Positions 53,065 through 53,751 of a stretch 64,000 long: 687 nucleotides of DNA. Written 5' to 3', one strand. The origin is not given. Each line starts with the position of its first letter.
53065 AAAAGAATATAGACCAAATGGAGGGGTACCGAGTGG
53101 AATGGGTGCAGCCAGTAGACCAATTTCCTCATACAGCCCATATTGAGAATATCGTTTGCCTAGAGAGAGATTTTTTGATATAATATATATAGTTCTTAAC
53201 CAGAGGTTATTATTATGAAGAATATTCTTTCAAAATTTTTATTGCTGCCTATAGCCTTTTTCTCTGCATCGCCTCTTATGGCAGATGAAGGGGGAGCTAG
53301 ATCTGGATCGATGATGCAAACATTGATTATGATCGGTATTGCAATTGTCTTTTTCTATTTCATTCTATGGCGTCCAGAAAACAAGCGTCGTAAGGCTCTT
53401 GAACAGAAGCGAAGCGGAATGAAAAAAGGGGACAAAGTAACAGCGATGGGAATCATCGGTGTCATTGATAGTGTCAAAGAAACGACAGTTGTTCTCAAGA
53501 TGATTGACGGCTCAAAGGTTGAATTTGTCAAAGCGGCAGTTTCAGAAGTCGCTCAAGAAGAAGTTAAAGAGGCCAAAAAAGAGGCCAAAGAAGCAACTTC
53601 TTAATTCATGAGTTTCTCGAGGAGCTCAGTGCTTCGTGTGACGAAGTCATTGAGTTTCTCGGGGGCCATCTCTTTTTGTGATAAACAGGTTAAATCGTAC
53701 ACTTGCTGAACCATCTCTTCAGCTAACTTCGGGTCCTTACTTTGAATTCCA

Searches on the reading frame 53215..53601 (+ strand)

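Call 11: search_protein_families(library=pfam, proteins=[window:53215-53601:+], max_evalue=0.001)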
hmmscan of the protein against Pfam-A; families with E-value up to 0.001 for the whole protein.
window:53215-53601:+ (129 aa): 1 family
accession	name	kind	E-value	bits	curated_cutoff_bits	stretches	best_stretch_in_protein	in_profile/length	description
PF02699.20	YajC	-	3.2e-18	65.8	28.2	1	36-110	2-77/78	Preprotein translocase subunit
